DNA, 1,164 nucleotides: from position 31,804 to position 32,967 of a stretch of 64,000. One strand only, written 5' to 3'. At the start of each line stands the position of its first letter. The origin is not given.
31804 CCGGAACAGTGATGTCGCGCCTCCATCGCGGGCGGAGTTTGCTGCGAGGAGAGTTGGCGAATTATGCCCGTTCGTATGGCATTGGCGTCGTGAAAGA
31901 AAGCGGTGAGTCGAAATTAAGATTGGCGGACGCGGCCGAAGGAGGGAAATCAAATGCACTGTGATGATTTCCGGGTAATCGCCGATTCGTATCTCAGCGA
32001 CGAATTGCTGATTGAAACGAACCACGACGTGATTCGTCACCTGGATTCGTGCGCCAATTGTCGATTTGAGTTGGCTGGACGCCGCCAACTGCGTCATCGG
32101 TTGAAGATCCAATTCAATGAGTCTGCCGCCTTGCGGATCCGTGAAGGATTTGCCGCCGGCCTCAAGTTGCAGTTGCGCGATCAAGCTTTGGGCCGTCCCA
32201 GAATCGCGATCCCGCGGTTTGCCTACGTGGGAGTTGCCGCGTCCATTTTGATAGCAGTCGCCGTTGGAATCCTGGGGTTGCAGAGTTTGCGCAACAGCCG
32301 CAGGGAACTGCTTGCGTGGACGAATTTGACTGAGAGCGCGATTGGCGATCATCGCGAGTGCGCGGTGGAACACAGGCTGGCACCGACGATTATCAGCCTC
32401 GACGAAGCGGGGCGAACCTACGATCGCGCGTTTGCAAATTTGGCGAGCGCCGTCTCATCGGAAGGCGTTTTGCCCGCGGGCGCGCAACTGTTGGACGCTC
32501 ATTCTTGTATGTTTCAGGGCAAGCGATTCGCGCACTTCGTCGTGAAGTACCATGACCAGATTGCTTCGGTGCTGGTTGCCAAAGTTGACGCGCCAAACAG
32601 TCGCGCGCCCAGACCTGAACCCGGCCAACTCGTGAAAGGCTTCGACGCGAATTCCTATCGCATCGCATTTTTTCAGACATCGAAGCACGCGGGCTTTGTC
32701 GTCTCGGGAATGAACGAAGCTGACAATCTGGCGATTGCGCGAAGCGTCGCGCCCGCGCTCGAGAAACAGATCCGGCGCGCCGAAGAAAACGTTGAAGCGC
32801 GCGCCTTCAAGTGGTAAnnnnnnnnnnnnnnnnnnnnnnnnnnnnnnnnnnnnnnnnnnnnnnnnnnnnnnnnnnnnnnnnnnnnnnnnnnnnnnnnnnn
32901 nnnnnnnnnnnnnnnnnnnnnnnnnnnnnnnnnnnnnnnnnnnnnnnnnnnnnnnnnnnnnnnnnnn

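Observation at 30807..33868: Met-rich secreted peptide, ECF sigma, ZAS anti-sigma and membrane-anchored Trx-MsrB: an MrpX/MsrP-like oxidant sink built on MsrB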

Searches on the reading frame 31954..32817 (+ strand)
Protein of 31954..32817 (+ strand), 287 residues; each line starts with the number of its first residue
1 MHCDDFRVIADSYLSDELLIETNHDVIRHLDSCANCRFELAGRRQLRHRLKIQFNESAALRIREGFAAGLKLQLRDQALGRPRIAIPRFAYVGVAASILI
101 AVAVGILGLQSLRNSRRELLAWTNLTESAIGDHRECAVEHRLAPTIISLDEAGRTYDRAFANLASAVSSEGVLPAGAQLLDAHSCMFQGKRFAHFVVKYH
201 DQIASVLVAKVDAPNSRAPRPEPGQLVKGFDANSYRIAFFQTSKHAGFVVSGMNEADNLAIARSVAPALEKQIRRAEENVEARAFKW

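Call 4: search_protein_families(library=ncbifam, proteins=[window:31954-32817:+], max_evalue=0.01)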
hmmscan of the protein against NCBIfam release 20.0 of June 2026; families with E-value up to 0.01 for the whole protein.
window:31954-32817:+ (287 aa): 2 families
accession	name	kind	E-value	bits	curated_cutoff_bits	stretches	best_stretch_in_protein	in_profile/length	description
NF052375.1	antisigma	equivalog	6.4e-05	23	100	1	12-116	4-114/217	anti-sigma factor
TIGR03988.1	antisig_RsrA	equivalog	0.0075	16.3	62.5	0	3-59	2-59/77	mycothiol system anti-sigma-R factor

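Call 6: search_protein_families(library=pfam, proteins=[window:31954-32817:+], max_evalue=0.01)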
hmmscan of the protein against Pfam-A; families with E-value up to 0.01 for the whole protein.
window:31954-32817:+ (287 aa): 1 family
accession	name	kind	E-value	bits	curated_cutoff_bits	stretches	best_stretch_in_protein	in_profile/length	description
PF13490.11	zf-HC2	-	0.00063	20.2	22.2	1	3-37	1-35/35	Putative zinc-finger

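Call 10: find_homologous_proteins(query=window:31954-32817:+)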
Query window:31954-32817:+ (287 aa): 199 proteins with E <= 0.001 among 3948 candidates; the best 120 are listed.
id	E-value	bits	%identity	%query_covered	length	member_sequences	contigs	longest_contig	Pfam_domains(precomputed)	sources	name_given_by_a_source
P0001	9.1e-185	630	100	100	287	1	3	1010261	-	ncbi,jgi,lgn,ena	-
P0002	5.7e-156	536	84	100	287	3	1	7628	-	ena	-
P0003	2.2e-154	531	84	100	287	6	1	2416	-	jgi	-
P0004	3.3e-128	445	70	98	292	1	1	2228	-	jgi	jgi:anti-sigma factor RsiW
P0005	3.6e-127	441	67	100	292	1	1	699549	-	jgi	jgi:hypothetical protein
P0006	1.0e-126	440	67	100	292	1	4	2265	-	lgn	-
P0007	1.0e-125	437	69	100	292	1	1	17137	-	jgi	jgi:hypothetical protein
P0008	2.3e-123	429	67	100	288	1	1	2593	-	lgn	-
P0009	8.6e-122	424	65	99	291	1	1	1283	-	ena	-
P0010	3.1e-121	422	64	100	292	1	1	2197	PF11859.14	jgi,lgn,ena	-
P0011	1.2e-120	420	67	99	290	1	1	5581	-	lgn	-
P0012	5.1e-113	395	62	99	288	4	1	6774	-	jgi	-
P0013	8.9e-112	391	62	99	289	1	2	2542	-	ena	-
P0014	1.4e-111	390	62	99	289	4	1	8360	PF11859.14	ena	-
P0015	1.0e-110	388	62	99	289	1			-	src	-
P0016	2.1e-110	386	61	99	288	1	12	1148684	-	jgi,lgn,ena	jgi:anti-sigma factor RsiW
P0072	8.9e-76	273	49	96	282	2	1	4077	PF13490.12,PF11859.14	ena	-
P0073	1.1e-75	273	47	97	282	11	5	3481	PF13490.12,PF11859.14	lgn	-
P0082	3.5e-74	268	48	97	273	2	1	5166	PF13490.12,PF11859.14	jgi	jgi:anti-sigma factor RsiW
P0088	2.1e-73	265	48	96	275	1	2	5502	PF13490.12,PF11859.14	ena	-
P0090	2.6e-73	265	47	97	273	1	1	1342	PF13490.12,PF11859.14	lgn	-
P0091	2.9e-73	265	47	97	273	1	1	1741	PF13490.12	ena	-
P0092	3.3e-73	265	46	97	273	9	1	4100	PF13490.12,PF11859.14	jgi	jgi:anti-sigma factor RsiW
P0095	4.8e-73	264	47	97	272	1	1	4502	PF13490.12,PF11859.14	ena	-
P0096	6.4e-73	264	46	97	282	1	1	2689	PF13490.12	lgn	-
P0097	6.8e-73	263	47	97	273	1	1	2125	PF13490.12,PF11859.14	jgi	-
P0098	7.0e-73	263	47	97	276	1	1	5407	PF13490.12,PF11859.14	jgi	jgi:anti-sigma factor RsiW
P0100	9.7e-73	263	45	97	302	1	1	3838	PF13490.12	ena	-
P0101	1.0e-72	263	48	97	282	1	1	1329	PF13490.12,PF11859.14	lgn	-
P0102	1.5e-72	262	48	97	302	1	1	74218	PF13490.12,PF11859.14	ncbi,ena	-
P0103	1.5e-72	262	47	97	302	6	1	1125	PF13490.12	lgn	-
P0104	2.3e-72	262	45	98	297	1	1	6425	PF13490.12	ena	-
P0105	4.0e-72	261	48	97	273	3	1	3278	PF13490.12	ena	-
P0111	1.9e-71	259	46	98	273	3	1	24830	PF13490.12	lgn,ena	-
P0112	2.2e-71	259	46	97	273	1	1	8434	PF13490.12,PF11859.14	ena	-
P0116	4.8e-71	257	46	97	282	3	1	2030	PF13490.12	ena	-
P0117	4.8e-71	257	46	97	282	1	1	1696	PF13490.12,PF11859.14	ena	-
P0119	6.6e-71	257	47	97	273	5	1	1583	PF13490.12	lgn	-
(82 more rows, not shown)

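Call 13: find_related_loci(query=A1, collection=genome_contigs, flank=6000)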
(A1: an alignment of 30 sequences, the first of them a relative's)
Query A1 (287 aa) in genome_contigs; peptide patterns used: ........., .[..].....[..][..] (x = any residue, [..] = any of these).
87 stretches matched a pattern; 72 encode a relative of the query (tblastn E <= 1e-3); 72 distinct loci.
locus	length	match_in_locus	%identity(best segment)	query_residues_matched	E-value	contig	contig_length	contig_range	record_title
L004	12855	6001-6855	59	1-286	2e-109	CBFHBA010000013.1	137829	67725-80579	MAG TPA_asm: uncultured bacterium isolate SRR21876931_binner123_Refined_4 genome assembly, contig: ERZ27257220.13, whole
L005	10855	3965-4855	48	3-277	3e-83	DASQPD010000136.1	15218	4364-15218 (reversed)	MAG TPA_asm: Pyrinomonadaceae bacterium isolate SMAG_U10820 k141_2543662, whole genome shotgun sequence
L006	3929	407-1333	46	1-277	2e-83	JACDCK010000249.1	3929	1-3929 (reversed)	MAG: Pyrinomonadaceae bacterium isolate MGR_bin306 SD2897_NODE_9146_length_3929_cov_1.262756, whole genome shotgun seque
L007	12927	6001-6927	45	1-277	7e-82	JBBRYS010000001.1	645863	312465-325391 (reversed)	MAG: Pyrinomonadales bacterium isolate La5_metabat2.134 La5_metabat2.134_K_948438_L_645863_cov_27.1151, whole genome sho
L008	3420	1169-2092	45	1-277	8e-79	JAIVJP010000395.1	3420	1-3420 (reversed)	MAG: Acidobacteria bacterium isolate MAG56 MTG56_20912, whole genome shotgun sequence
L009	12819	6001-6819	46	1-280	1e-77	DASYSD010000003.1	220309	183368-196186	MAG TPA_asm: Pyrinomonadaceae bacterium isolate SMAG_U4529 k141_3953762, whole genome shotgun sequence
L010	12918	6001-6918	47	1-278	2e-75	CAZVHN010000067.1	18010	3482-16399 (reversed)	MAG TPA_asm: uncultured Chloracidobacterium sp. isolate binchicken_co165_162 genome assembly, contig: k141_2045717, whol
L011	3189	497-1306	44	1-277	2e-74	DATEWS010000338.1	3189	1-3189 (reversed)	MAG TPA_asm: Pyrinomonadaceae bacterium isolate SMAG_U8399 k141_26806, whole genome shotgun sequence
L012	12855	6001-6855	47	1-277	2e-73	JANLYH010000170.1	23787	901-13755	MAG: Pyrinomonadaceae bacterium isolate OTE_14_metabat.353 OTE_14_k141_3092128, whole genome shotgun sequence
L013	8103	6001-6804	47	3-277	1e-73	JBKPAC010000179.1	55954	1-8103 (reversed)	MAG: Acidobacteriota bacterium isolate GB_HAYS_MAG_00017 GB_HAYS_000000955900, whole genome shotgun sequence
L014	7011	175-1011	45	1-286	2e-68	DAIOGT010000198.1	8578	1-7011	MAG TPA_asm: Pyrinomonadaceae bacterium isolate CTOTU27637 NODE_3179_length_8578_cov_15.657867, whole genome shotgun seq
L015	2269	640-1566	39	1-275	5e-65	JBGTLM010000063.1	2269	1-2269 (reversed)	MAG: Pyrinomonadaceae bacterium isolate JTS-RE337 k141_7858668, whole genome shotgun sequence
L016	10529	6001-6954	37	1-277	5e-62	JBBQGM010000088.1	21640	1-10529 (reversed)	MAG: Pyrinomonadales bacterium isolate Co_metawrap_963 Cmw_963_k141_24538177_length_21640_cov_18.0714, whole genome shot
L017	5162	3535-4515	39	1-277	1e-61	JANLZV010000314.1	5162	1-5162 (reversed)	MAG: Pyrinomonadaceae bacterium isolate OTE_12_metabat_278 OTE_12_k141_2022166, whole genome shotgun sequence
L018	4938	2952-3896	38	1-277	2e-61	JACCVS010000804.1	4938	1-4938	MAG: Acidobacteria bacterium isolate MGR_bin132 SD2897-2912_k127_7396609, whole genome shotgun sequence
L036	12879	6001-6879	36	1-269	4e-49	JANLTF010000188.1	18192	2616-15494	MAG: Acidobacteriota bacterium isolate OTE_25_metabat_238 OTE_25_k141_1629490, whole genome shotgun sequence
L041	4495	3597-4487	34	1-269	8e-47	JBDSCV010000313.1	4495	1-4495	MAG: Pyrinomonadaceae bacterium isolate cluster1_bin.166 k127_8196652, whole genome shotgun sequence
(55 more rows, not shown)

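Call 23: search_protein_families(library=pfam, proteins=[L004:7937-8923:+, L004:8927-9544:+, L016:7648-8460:+, L016:8457-9551:+, L010:3711-4490:-, L007:641-1489:+, L005:2558-3052:-, L041:757-1218:-, L036:4238-4531:+, L036:8570-9274:+], max_evalue=0.001)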
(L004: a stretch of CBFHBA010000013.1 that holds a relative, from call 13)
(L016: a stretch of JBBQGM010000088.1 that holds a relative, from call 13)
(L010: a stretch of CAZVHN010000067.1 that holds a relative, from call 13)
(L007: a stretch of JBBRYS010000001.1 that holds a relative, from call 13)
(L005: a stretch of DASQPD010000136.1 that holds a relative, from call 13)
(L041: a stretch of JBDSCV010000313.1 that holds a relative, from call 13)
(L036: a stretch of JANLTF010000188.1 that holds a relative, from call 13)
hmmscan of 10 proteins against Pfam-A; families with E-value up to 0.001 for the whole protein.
L004:7937-8923:+ (328 aa): 2 families
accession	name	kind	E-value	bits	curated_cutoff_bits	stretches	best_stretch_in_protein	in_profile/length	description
PF00174.25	Oxidored_molyb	-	1.1e-34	119.9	24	1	114-266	10-169/169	Oxidoreductase molybdopterin binding domain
PF10518.14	TAT_signal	-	0.00069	19.9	22.7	0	22-40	2-20/21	TAT (twin-arginine translocation) pathway signal sequence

L004:8927-9544:+ (205 aa): 1 family
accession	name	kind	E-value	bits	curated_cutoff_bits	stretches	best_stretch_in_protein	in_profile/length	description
PF01794.25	Ferric_reduct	-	7.4e-17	62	28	1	43-155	1-118/121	Ferric reductase like transmembrane component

L016:7648-8460:+ (270 aa): 1 family
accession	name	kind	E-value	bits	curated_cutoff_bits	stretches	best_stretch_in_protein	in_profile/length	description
PF01292.26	Ni_hydr_CYTB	-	4.1e-17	63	30.1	1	42-245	2-179/179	Prokaryotic cytochrome b561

L016:8457-9551:+ (364 aa): 1 family
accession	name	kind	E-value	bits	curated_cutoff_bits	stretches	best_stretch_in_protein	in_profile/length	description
PF00174.25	Oxidored_molyb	-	1.6e-26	93.3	24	1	214-353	23-169/169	Oxidoreductase molybdopterin binding domain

L010:3711-4490:- (259 aa): 2 families
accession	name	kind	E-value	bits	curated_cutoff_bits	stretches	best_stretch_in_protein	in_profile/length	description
PF02683.22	DsbD_TM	-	2.7e-49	167.8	27.1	1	36-251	4-215/219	Cytochrome C biogenesis protein transmembrane domain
PF13386.12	DsbD_2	-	1.6e-09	38.4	24.9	1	39-247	1-197/199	Cytochrome C biogenesis protein transmembrane region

L007:641-1489:+ (282 aa): 1 family
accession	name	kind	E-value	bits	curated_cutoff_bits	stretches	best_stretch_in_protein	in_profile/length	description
PF06764.17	DUF1223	-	2.1e-62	211.2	30.7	1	48-264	1-202/202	Protein of unknown function (DUF1223)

L005:2558-3052:- (164 aa): 4 families
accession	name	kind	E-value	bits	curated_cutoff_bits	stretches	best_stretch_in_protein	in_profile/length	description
PF00085.26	Thioredoxin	-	2.8e-10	40.6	23.5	1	47-101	15-69/103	Thioredoxin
PF13905.12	Thioredoxin_8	-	2.9e-05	24.7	27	1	52-109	3-59/94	Thioredoxin-like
PF13098.12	Thioredoxin_2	-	0.00012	22.8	27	1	49-109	4-74/104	Thioredoxin-like domain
PF00578.27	AhpC-TSA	-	0.00039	20.8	26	1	54-107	30-81/124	AhpC/TSA family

L041:757-1218:- (153 aa): 1 family
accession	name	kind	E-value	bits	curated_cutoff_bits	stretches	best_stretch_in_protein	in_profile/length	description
PF20587.3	DUF6789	-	0.00066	20.2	27.1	0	4-144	3-139/144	Family of unknown function (DUF6789)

L036:4238-4531:+ (97 aa): 1 family
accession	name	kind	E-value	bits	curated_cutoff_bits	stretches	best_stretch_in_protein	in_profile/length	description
PF04362.19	Iron_traffic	-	1.5e-16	60.4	27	1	9-84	6-81/88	Bacterial Fe(2+) trafficking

L036:8570-9274:+ (234 aa): 3 families
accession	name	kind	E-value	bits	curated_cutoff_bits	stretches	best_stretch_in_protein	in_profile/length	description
PF04377.21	ATE_C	-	1.9e-18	67.7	25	1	104-221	2-120/122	Arginine-tRNA-protein transferase, C terminus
PF04376.19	ATE_N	-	3.5e-05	24.4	27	1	26-83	18-72/72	Arginine-tRNA-protein transferase, N terminus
PF13480.13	Acetyltransf_6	-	4.6e-05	24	22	1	82-201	4-135/143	Acetyltransferase (GNAT) domain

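Call 24: search_protein_families(library=ncbifam, proteins=[L004:7937-8923:+, L004:8927-9544:+, L016:8457-9551:+, L016:7648-8460:+], max_evalue=0.01)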
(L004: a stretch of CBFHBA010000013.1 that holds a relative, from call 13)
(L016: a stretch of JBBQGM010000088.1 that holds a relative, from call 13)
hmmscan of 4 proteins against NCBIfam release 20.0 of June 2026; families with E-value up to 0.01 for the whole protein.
L004:7937-8923:+ (328 aa): 5 families
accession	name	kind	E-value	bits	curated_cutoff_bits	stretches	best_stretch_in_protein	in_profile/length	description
NF003767.0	PRK05363.1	equivalog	1.4e-139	464.8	207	1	3-328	4-320/320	protein-methionine-sulfoxide reductase catalytic subunit MsrP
NF052245.1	SorA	equivalog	8.8e-13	47.7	600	1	158-267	153-255/396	SorA family sulfite dehydrogenase catalytic subunit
TIGR04555.1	sulfite_DH_soxC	equivalog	5.9e-09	35.4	420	1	117-260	110-257/408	sulfite dehydrogenase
NF052247.1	SorT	equivalog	2.9e-06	26.3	570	1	211-263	197-248/387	SorT family sulfite dehydrogenase catalytic subunit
TIGR01409.1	TAT_signal_seq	domain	0.0019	18.5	16.7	1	22-41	1-20/29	twin-arginine translocation signal domain-containing protein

L004:8927-9544:+ (205 aa): 2 families
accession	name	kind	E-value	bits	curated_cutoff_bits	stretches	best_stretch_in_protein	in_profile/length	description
NF040998.1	MamZ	equivalog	3.8e-46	157.8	650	1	8-189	432-619/633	magnetosome biogenesis transporter MamZ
NF003831.1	PRK05419.1-2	equivalog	6.6e-46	156.5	130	1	5-189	9-192/212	protein-methionine-sulfoxide reductase heme-binding subunit MsrQ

L016:8457-9551:+ (364 aa): 4 families
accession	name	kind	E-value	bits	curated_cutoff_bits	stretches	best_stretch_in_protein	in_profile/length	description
NF003767.0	PRK05363.1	equivalog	5.4e-24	85.1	207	1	224-361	123-262/320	protein-methionine-sulfoxide reductase catalytic subunit MsrP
NF052247.1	SorT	equivalog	1.9e-12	46.7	570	1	302-350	200-248/387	SorT family sulfite dehydrogenase catalytic subunit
NF052245.1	SorA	equivalog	5.7e-11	41.8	600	1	289-358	190-259/396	SorA family sulfite dehydrogenase catalytic subunit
TIGR04555.1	sulfite_DH_soxC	equivalog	8.8e-06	24.9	420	1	293-347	204-257/408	sulfite dehydrogenase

L016:7648-8460:+ (270 aa): 1 family
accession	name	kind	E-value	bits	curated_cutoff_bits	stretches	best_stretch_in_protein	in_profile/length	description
TIGR02125.1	CytB-hydogenase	equivalog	8.1e-12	45.1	121.5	1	41-248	2-209/212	Ni/Fe-hydrogenase, b-type cytochrome subunit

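Call 37: predict_structure(alignment_id=A1)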
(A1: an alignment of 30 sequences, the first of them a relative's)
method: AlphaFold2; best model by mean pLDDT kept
length: 287 residues; sequences in the alignment: 30
mean_pLDDT: 67.2   pTM: 0.51
mean pLDDT of the five models: 67.2, 62.4, 58.0, 56.0, 49.2
residues with pLDDT >= 90: 0; 70-90: 142; 50-70: 111; < 50: 34
segments of 3 or more residues with pLDDT < 50: 80-98, 110-112, 139-143, 223-225
pLDDT, mean of each block of 10 residues (from residue 1): 78 60 72 85 79 69 65 61 41 48 52 53 62 56 63 80 74 77 74 82 80 61 52 65 78 77 79 71 51
secondary structure, 60 per line:
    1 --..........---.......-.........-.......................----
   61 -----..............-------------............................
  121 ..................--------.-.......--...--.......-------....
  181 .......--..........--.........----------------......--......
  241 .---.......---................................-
elements in order: H3-12 H16-22 H24-32 H34-56 H66-79 H93-138 H149-155 H163-169 E177-187 E190-199 E202-210 E227-232 E235-241 E245-251 H255-286

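Call 42: fold_search(model_id=the predicted structure, library=pdb)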
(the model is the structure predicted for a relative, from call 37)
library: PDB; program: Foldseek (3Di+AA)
matches with E <= 10: 1169; with E <= 0.001: 0
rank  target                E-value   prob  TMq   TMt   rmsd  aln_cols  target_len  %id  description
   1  2v42_A                1.3e-03  1.00  0.24  0.24   4.0        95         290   12  Crystal structure of RseB: a sensor for periplasmic stress response in E. coli (released 2007-08-28)
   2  2v42_B                2.4e-03  1.00  0.24  0.25   4.0        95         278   12  Crystal structure of RseB: a sensor for periplasmic stress response in E. coli (released 2007-08-28)
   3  2v43_B                2.8e-03  1.00  0.25  0.26   2.9        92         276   12  Crystal structure of RseB: a sensor for periplasmic stress response in E. coli (released 2007-08-28)
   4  2v43_C                5.3e-03  1.00  0.24  0.25   4.1        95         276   10  Crystal structure of RseB: a sensor for periplasmic stress response in E. coli (released 2007-08-28)
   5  2p4b_A                7.4e-03  1.00  0.24  0.24   4.1        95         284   12  Crystal structure of E.coli RseB (released 2007-05-22)
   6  3m4w_A                8.8e-03  1.00  0.22  0.22   5.3        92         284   13  Structural basis for the negative regulation of bacterial stress response by RseB (released 2010-05-05)
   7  6in9_A                1.2e-02  1.00  0.25  0.26   3.3        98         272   14  Crystal structure of MucB in complex with MucA(peri) (released 2019-07-24)
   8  2p4b_B                1.5e-02  1.00  0.23  0.25   4.0        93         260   10  Crystal structure of E.coli RseB (released 2007-05-22)
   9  1vr8                  1.9e-02  0.95  0.23  0.43   6.6       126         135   12  Crystal structure of GTP binding regulator (TM1622) from Thermotoga Maritima at 1.75 A resolution (released 2005-03-15)
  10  6in9_B                2.2e-02  1.00  0.25  0.26   3.3        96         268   14  Crystal structure of MucB in complex with MucA(peri) (released 2019-07-24)
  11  3m4w_C                3.0e-02  1.00  0.21  0.22   5.5        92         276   12  Structural basis for the negative regulation of bacterial stress response by RseB (released 2010-05-05)
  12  3w9k                  4.8e-02  0.47  0.18  0.29   9.9       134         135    8  Crystal structure of thermoacidophile-specific protein STK_08120 complexed with myristic acid (released 2013-07-17)
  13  8q8o_B                5.6e-02  0.25  0.14  0.25  13.1       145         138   14  PA14_16140 protein: the regulator of an operon involved in the biofilm formation in PA14 P. aeruginosa (released 2024-02-28)
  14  8chv_B                9.4e-02  0.23  0.13  0.23  13.3       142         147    8  Crystal structure of human PURA (fragment Glu57-Glu212, PUR repeat I and II) R140P mutant (released 2024-02-21)
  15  3m4w_D                1.1e-01  0.97  0.19  0.20   6.1        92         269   13  Structural basis for the negative regulation of bacterial stress response by RseB (released 2010-05-05)
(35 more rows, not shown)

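Call 54: search_solved_structures(query=window:31954-32817:+, max_evalue=1)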
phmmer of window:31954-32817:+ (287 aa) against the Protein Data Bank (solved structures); distinct sequences matched with E-value up to 1: 1.
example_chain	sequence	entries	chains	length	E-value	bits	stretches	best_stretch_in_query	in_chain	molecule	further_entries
8dp5_A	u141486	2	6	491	0.49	13.1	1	177-222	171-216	Protein PEAK3 | Protein PEAK3 fragment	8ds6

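Call 56: find_encoding_contigs(protein=P0002, flank=5000, max_places=2)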
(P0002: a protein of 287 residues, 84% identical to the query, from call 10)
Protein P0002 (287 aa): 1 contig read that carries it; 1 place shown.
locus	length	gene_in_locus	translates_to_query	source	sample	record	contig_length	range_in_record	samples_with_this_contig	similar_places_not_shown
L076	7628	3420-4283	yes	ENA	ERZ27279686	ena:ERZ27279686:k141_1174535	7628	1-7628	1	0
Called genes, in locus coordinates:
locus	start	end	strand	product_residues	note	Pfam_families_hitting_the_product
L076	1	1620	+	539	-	?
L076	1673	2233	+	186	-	-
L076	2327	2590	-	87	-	-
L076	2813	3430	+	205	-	PF04542:Sigma70_r2, PF08281:Sigma70_r4_2, PF04545:Sigma70_r4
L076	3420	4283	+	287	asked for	-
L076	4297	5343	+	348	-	PF00578:AhpC-TSA, PF08534:Redoxin, PF13905:Thioredoxin_8, PF01641:SelR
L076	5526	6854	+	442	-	PF04909:Amidohydro_2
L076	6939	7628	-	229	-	?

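Call 57: find_encoding_contigs(protein=P0005, flank=5000, max_places=2)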
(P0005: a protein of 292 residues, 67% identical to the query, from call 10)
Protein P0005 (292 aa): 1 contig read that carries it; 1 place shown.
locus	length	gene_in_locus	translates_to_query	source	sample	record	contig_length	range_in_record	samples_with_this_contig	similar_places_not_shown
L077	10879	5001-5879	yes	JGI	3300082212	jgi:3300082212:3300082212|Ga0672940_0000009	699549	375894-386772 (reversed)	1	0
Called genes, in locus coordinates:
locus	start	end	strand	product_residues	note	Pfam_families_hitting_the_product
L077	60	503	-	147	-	-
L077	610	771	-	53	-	-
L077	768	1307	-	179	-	PF00999:Na_H_Exchanger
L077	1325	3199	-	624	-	PF00654:Voltage_CLC, PF00571:CBS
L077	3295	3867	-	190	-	PF04542:Sigma70_r2, PF08281:Sigma70_r4_2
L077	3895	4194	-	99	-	-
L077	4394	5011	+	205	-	PF22029:PhyR_sigma2, PF04542:Sigma70_r2, PF08281:Sigma70_r4_2, PF04545:Sigma70_r4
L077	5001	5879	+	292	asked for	-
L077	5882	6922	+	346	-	PF00578:AhpC-TSA, PF08534:Redoxin, PF13905:Thioredoxin_8, PF01641:SelR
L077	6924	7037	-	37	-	-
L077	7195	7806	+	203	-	PF04542:Sigma70_r2, PF08281:Sigma70_r4_2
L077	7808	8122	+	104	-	-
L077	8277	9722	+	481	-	PF00082:Peptidase_S8, PF02922:CBM_48, PF16561:AMPK1_CBM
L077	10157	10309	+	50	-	-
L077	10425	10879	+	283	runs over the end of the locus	PF00230:MIP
